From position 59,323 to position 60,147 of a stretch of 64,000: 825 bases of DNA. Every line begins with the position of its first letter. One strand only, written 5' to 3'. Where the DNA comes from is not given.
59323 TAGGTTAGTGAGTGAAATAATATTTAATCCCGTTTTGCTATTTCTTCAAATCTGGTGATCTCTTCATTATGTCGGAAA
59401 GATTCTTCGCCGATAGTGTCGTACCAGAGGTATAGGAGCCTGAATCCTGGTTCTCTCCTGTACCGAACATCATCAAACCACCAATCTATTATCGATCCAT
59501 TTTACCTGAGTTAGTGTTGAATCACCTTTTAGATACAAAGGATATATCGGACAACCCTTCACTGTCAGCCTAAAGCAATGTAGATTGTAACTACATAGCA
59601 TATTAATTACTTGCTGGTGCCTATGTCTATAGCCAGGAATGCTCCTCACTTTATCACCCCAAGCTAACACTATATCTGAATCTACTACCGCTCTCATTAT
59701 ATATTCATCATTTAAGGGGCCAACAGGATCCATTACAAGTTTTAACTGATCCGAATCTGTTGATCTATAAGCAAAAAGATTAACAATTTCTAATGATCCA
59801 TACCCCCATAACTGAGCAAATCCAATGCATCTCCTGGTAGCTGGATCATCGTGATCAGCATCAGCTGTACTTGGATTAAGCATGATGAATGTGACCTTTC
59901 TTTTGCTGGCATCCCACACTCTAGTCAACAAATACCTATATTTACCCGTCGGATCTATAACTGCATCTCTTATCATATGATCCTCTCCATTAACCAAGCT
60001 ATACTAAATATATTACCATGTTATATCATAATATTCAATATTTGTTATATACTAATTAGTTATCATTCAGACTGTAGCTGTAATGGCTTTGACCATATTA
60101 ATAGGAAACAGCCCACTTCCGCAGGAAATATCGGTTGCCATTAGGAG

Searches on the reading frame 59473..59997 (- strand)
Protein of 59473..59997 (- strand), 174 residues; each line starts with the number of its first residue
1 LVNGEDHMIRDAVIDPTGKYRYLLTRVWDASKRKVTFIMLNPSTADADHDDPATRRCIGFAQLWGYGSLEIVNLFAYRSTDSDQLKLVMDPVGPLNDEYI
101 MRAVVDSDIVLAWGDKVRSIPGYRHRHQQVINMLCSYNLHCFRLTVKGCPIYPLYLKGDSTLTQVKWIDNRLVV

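Call 17: search_protein_families(library=padloc, proteins=[window:59473-59997:-], max_evalue=0.001)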
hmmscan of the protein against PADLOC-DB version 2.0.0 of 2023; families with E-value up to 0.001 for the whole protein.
window:59473-59997:- (174 aa): 0 families

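Call 18: search_protein_families(library=pfam, proteins=[window:59473-59997:-], max_evalue=0.001)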
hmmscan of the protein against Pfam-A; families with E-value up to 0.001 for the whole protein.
window:59473-59997:- (174 aa): 1 family
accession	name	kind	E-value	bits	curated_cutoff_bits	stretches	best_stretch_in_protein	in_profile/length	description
PF07799.17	DUF1643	-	4.6e-42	143.7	22.5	1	21-154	1-134/134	Protein of unknown function (DUF1643)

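Call 60: find_encoding_contigs(protein=window:59473-59997:-, flank=10000, max_places=8)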
Protein window:59473-59997:- (174 aa): no gene with exactly this product is on record in the collection.
